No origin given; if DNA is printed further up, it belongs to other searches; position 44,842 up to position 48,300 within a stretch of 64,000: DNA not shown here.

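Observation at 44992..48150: ABC1/UbiB kinase fused in-frame to a serine beta-lactamase-like domain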

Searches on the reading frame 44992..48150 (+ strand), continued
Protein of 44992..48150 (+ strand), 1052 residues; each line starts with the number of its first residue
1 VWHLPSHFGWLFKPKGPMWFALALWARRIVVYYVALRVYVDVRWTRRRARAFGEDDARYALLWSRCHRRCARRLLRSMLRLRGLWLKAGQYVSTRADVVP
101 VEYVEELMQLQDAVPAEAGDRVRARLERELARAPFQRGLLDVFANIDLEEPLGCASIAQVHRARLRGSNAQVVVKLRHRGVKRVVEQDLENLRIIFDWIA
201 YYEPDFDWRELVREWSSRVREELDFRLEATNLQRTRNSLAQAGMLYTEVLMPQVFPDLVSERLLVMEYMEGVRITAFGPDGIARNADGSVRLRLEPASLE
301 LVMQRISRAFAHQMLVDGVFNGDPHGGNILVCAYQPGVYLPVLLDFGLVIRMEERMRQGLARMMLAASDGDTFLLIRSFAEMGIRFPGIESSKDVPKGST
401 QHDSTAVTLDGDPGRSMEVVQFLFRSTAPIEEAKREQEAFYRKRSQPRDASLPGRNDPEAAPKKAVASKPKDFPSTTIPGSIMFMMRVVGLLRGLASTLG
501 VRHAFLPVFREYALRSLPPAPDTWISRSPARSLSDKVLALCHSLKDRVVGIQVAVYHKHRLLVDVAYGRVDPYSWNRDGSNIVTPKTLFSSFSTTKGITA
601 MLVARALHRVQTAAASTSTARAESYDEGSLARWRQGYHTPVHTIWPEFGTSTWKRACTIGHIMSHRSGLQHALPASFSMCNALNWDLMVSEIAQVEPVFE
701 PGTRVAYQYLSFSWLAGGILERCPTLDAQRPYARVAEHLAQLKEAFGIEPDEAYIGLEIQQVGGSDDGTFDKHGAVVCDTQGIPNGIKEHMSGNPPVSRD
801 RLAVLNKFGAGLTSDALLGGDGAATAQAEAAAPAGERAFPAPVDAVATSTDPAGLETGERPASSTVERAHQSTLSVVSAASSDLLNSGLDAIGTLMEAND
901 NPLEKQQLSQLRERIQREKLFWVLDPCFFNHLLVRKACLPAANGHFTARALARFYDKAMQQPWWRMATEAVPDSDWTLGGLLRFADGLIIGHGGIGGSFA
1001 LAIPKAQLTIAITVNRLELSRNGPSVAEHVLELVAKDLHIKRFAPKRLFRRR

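Call 31: search_protein_representatives(protein=window:45043-48150:+)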
Query: 1035 residues. Proteins with E-value up to 0.001 (for the whole library): 17806; up to 1e-10: 8972; up to 1e-30: 523. The best 150 are listed.
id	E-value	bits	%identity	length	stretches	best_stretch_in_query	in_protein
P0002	0.0e+00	1718.9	77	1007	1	1-1035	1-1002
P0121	7.7e-114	397.8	45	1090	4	7-432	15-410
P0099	3.7e-105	369.1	40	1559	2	4-742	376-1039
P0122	7.4e-103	361.4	56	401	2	885-1035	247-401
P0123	1.1e-102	360.9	40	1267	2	7-940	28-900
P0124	3.7e-102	359.1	38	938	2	6-708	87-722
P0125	6.7e-100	351.6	40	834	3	45-741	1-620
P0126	1.5e-98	347.2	39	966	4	6-502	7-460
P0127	1.7e-98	347.0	38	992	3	9-705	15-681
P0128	2.0e-98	346.7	39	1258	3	10-707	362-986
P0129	5.7e-98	345.3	42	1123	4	7-319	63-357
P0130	7.1e-98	344.9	39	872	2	3-707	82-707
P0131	1.5e-97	343.9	36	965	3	9-708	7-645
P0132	4.7e-94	332.3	40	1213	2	4-741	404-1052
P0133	5.6e-94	332.1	40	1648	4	10-499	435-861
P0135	1.6e-92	327.2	37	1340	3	2-706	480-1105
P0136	2.0e-92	326.9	35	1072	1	4-1019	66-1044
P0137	2.9e-92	326.4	37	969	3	6-706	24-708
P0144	1.4e-86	307.6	38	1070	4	37-592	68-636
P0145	1.3e-85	304.4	40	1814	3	12-741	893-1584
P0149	5.3e-83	295.7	36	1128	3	7-706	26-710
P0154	7.2e-80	285.3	39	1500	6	2-232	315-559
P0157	1.7e-79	284.1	39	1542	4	8-495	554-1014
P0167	5.5e-75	269.2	38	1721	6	11-162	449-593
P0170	1.1e-71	258.2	37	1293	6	44-222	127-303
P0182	7.8e-67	242.2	39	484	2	39-369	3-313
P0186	3.3e-65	236.8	38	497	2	7-369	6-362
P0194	3.0e-62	227.0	34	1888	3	8-702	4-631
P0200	1.2e-60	221.7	40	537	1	10-484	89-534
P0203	4.0e-59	216.7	41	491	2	40-370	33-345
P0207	9.5e-58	212.1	41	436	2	13-369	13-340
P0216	7.8e-56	205.8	37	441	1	2-377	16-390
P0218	1.8e-55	204.5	39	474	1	6-369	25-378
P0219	3.8e-55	203.5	37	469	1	4-499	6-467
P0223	8.5e-53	195.7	34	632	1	10-497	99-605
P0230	1.5e-50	188.3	41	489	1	32-367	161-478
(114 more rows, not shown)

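Call 33: list_cluster_members(proteins=[P0121, P0123, P0124, P0126, P0127, P0128, P0133, P0136, P0145, P0149])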
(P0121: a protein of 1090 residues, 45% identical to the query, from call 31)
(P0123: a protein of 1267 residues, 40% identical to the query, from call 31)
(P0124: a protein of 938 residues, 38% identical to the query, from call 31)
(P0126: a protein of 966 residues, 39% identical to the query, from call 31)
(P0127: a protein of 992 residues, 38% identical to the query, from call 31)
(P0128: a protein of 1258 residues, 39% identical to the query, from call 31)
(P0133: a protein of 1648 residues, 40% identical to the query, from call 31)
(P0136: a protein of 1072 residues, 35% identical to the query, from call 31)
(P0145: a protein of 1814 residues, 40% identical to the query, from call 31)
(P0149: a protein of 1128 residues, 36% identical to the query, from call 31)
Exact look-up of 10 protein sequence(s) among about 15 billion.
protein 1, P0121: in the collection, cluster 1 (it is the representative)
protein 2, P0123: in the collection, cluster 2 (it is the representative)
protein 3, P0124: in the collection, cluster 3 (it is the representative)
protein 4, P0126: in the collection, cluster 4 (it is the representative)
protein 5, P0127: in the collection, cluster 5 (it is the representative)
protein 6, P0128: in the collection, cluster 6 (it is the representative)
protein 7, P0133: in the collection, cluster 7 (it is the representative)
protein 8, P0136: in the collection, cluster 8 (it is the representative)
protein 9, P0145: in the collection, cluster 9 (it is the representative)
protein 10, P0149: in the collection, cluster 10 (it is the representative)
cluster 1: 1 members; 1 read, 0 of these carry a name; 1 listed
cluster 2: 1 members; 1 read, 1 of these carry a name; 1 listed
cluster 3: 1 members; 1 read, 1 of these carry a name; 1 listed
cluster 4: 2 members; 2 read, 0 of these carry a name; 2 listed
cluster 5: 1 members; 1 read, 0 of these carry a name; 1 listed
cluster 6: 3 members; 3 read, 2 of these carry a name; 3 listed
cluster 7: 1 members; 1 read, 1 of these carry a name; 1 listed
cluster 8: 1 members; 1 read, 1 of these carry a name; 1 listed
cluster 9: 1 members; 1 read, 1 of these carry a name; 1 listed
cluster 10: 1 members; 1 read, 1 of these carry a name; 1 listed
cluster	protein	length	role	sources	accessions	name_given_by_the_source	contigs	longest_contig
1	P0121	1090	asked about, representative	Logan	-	-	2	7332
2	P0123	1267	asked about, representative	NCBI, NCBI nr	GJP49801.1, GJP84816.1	hypothetical protein CLOM_g8969 [Closterium sp. NIES-68]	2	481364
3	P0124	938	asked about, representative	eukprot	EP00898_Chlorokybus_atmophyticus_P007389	jgi/Chlat1/7651/Chrsp64S09158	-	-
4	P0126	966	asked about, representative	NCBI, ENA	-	-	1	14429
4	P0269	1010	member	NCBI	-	-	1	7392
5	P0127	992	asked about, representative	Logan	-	-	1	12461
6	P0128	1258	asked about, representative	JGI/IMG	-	-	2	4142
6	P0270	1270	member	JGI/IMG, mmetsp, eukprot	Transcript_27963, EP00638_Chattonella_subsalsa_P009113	Transcript_27963/g.36659 ORF Transcript_27963/g.36659 Transcript_27963/m.36659 ... | CAMPEP_0117756760 /NCGR_PEP_ID=MMETSP0947-20121206/14291_1 /TAXON_ID=44440 ...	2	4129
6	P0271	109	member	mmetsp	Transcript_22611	Transcript_22611/g.29338 ORF Transcript_22611/g.29338 Transcript_22611/m.29338 ...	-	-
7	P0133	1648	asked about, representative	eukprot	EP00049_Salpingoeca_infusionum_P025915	m.22581 g.22581 ORF g.22581 m.22581 type:complete len:1649 (+) ...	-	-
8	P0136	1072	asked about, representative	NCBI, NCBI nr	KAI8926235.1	beta-lactamase/transpeptidase-like protein [Entophlyctis helioformis]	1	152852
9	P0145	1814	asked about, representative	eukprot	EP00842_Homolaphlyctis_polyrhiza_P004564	jgi/Hompol1/5108/HPOL_004167-RA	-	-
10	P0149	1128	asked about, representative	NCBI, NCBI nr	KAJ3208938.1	hypothetical protein HDU67_006476 [Dinochytrium kinnereticum]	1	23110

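Call 34: search_protein_families(library=pfam, proteins=[P0128, P0133, P0145, P0154, P0157, P0167], max_evalue=0.0001)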
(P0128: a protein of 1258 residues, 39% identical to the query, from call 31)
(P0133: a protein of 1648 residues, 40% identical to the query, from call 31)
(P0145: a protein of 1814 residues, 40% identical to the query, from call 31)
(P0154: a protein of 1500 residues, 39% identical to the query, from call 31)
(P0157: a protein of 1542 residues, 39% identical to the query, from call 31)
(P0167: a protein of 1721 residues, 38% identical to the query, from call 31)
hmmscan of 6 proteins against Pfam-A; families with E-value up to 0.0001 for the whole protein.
P0128 (1258 aa): 4 families
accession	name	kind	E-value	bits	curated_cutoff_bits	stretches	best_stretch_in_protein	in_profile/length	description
PF03109.22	ABC1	-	3.2e-65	220.1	22.9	1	442-695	1-242/244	ABC1 atypical kinase-like domain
PF00144.29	Beta-lactamase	-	1.5e-55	189.2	27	1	826-1228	1-310/329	Beta-lactamase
PF01363.27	FYVE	-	4.2e-12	46.4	27.8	1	138-187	1-59/67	FYVE zinc finger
PF02036.22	SCP2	-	1.4e-09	38.6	21.3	1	18-109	23-101/101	SCP-2 sterol transfer family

P0133 (1648 aa): 5 families
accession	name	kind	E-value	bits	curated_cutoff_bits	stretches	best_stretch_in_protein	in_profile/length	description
PF03109.22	ABC1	-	1.5e-68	231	22.9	1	515-757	2-239/244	ABC1 atypical kinase-like domain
PF00144.29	Beta-lactamase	-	2.3e-56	191.8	27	2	943-1147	12-214/329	Beta-lactamase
PF01852.25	START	-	4.1e-20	72.5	22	1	1224-1402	7-188/207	START domain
PF01363.27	FYVE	-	3e-14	53.3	27.8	1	159-213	2-65/67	FYVE zinc finger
PF02036.22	SCP2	-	2.5e-08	34.6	21.3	1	26-107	18-99/101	SCP-2 sterol transfer family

P0145 (1814 aa): 8 families
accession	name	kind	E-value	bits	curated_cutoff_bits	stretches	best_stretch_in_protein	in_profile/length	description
PF03109.22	ABC1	-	9e-51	172.8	22.9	1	973-1249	1-239/244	ABC1 atypical kinase-like domain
PF00144.29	Beta-lactamase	-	1.6e-46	159.5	27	1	1399-1771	14-312/329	Beta-lactamase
PF22073.2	Cep192_D4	-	4.3e-11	43.4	35.5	0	337-420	16-111/112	Cep192 domain 4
PF24507.1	Ig_CFAP65_4th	-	3.2e-10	40.7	27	1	487-547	17-75/76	CFAP65, fourth Ig-like domain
PF22544.2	HYDIN_VesB_CFA65-like_Ig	-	6.9e-10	39.5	25.5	0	489-546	45-99/100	HYDIN/CFA65/VesB-like, Ig-like domain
PF24798.1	Ig-CFAP74_4th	-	3.3e-08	34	28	0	19-70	44-95/95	CFAP74 forth Ig-like domain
PF15780.11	ASH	-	8.8e-08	32.7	27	0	492-522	50-80/98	Abnormal spindle-like microcephaly-assoc'd, ASPM-SPD-2-Hydin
PF22067.2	Cep192_D3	-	1.9e-07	31.5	27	0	491-525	42-76/99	Cep192 domain 3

P0154 (1500 aa): 2 families
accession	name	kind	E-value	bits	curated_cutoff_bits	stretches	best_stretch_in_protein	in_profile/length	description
PF03109.22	ABC1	-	2.2e-39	135.5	22.9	2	405-566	1-137/244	ABC1 atypical kinase-like domain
PF00144.29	Beta-lactamase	-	2.2e-26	93.3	27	1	995-1476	6-313/329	Beta-lactamase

P0157 (1542 aa): 3 families
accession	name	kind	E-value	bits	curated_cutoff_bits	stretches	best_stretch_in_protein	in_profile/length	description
PF03109.22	ABC1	-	2e-47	161.8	22.9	1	672-915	25-242/244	ABC1 atypical kinase-like domain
PF00144.29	Beta-lactamase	-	5.4e-41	141.3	27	1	1077-1507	4-315/329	Beta-lactamase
PF00787.29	PX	-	2.3e-07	31.7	21.6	1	231-308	5-68/84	PX domain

P0167 (1721 aa): 3 families
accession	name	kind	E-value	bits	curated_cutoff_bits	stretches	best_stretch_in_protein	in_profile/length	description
PF03109.22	ABC1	-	3.8e-42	144.5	22.9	3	761-863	138-240/244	ABC1 atypical kinase-like domain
PF00144.29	Beta-lactamase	-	3.7e-28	99.1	27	1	1070-1243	13-158/329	Beta-lactamase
PF01363.27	FYVE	-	1.3e-09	38.4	27.8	1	195-233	6-44/67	FYVE zinc finger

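Call 36: predict_structure(alignment_id=A2)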
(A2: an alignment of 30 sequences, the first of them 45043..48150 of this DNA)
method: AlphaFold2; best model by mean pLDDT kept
length: 1035 residues; sequences in the alignment: 30
mean_pLDDT: 65.6   pTM: 0.60
mean pLDDT of the five models: 65.6, 63.3, 62.7, 56.8, 53.9
residues with pLDDT >= 90: 107; 70-90: 435; 50-70: 201; < 50: 292
segments of 3 or more residues with pLDDT < 50: 369-397, 429-460, 504-513, 601-608, 650-664, 687-693, 740-783, 787-872, 900-925, 957-963, 968-971, 1000-1005, 1028-1035
pLDDT, mean of each block of 10 residues (from residue 1): 77 84 88 85 90 91 83 79 83 76 92 89 92 83 92 91 86 79 66 73 84 89 90 92 93 87 81 85 90 89 76 86 84 79 81 63 60 34 28 42 63 70 58 35 30 36 66 82 79 85 47 70 78 85 88 63 71 69 77 64 47 66 78 76 66 40 53 66 49 57 63 58 80 70 36 27 31 37 45 29 28 25 28 25 26 30 37 55 68 54 35 39 59 89 76 52 49 55 78 76 53 82 60 40
secondary structure, 60 per line:
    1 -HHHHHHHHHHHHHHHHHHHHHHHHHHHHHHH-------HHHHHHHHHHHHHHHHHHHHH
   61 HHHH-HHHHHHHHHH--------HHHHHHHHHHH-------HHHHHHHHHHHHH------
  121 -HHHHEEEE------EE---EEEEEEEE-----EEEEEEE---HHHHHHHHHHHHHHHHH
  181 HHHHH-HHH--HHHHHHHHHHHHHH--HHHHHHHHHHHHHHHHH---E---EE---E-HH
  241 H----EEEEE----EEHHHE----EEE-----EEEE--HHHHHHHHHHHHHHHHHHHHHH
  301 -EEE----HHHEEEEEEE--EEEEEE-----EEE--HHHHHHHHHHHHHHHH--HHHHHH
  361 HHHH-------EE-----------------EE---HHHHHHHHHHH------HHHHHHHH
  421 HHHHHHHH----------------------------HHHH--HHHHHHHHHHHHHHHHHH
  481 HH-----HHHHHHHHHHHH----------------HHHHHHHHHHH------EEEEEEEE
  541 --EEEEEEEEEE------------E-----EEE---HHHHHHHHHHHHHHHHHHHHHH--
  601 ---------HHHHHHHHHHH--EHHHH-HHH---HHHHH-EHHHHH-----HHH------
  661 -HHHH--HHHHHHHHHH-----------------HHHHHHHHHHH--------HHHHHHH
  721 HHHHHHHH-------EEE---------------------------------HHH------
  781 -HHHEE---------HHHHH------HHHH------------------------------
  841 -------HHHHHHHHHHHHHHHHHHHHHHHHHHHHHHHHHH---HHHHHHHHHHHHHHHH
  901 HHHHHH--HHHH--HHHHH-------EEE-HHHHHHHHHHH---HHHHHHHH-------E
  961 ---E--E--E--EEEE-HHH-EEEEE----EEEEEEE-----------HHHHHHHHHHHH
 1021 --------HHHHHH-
elements in order (helices of 4 or more, strands of 3 or more residues): H2-32 H40-64 H66-75 H84-94 H102-114 H122-125 E126-129 E141-148 E154-160 H164-185 H192-205 H208-224 E246-250 E265-267 E273-276 H279-300 E302-304 E312-318 E321-326 E332-334 H337-352 H355-364 H396-406 H413-428 H457-460 H463-482 H488-499 H516-526 E533-540 E543-552 E571-573 H577-598 H610-620 H624-627 H635-639 H642-646 H662-665 H668-677 H695-705 H714-728 E736-738 H796-800 H807-810 H848-881 H885-906 H909-912 H915-919 E927-929 H931-941 H945-952 E973-976 E982-986 E991-997 H1009-1020 H1029-1034
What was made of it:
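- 47260..47757 (+): Lineage-specific Ala/Gly/Ser-rich insertion (aa 740-905) in an esterase surface loop. It is mostly predicted disordered and ends in a long helix. pLDDT <50 for aa 740-783 and 787-872 (call 36).
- The esterase part of the model is only of moderate confidence (pLDDT mostly 50-85; call 36).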

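Call 38: list_cluster_members(proteins=[P0182, P0186, P0200, P0203, P0207, P0216, P0218, P0219, P0230, P0223])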
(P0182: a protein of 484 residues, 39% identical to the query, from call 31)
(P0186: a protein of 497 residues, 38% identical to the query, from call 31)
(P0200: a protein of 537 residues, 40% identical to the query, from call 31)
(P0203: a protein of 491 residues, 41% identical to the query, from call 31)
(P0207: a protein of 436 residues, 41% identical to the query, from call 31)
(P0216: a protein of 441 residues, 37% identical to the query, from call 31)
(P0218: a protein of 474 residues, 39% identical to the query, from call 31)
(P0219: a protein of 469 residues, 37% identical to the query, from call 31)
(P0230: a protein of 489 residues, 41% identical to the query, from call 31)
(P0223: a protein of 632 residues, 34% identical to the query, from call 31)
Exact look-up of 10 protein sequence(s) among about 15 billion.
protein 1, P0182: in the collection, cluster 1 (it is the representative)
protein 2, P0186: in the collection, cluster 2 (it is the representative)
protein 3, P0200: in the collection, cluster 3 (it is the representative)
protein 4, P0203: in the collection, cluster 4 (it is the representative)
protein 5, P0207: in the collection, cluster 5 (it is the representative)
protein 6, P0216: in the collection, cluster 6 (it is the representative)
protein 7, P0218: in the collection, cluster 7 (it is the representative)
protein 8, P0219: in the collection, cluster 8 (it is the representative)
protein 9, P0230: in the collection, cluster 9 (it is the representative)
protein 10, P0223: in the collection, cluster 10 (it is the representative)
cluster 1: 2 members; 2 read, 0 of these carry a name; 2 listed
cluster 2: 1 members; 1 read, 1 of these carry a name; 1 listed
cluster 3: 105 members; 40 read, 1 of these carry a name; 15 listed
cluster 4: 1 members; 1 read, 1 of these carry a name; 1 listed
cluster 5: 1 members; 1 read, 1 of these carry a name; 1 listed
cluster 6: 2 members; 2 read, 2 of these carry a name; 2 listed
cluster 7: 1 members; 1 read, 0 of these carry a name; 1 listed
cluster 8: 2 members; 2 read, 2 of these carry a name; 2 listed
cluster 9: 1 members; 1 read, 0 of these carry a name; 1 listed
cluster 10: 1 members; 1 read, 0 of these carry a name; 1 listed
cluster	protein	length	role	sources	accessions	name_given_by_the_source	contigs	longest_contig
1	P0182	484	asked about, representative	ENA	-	-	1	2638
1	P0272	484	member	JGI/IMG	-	-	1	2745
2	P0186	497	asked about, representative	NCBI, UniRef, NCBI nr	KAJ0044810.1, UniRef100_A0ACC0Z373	hypothetical protein Pint_05345 [Pistacia integerrima] | Uncharacterized protein n=1 Tax=Pistacia integerrima TaxID=434235 RepID=A0ACC0Z373_9ROSI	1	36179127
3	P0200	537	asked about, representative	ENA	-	-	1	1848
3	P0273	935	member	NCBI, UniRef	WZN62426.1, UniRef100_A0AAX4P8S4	protein kinase [Chloropicon roscoffensis] | Protein kinase n=2 Tax=Chloropicon roscoffensis TaxID=1461544 RepID=A0AAX4P8S4_9CHLO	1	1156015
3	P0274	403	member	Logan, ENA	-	-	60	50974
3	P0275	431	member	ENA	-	-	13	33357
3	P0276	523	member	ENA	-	-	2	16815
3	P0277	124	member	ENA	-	-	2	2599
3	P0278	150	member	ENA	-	-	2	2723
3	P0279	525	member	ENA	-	-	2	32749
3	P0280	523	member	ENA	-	-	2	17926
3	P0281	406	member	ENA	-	-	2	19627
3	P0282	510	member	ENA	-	-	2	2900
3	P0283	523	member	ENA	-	-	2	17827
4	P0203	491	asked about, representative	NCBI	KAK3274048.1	hypothetical protein CYMTET_17746, partial [Cymbomonas tetramitiformis]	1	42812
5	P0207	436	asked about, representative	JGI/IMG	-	aarF domain-containing kinase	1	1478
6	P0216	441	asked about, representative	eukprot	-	gene5596-6782_t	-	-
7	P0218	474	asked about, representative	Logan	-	-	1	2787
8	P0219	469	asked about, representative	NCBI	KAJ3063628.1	hypothetical protein HDU99_004761, partial [Rhizoclosmatium hyalinum]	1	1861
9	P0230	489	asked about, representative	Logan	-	-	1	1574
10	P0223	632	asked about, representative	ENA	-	-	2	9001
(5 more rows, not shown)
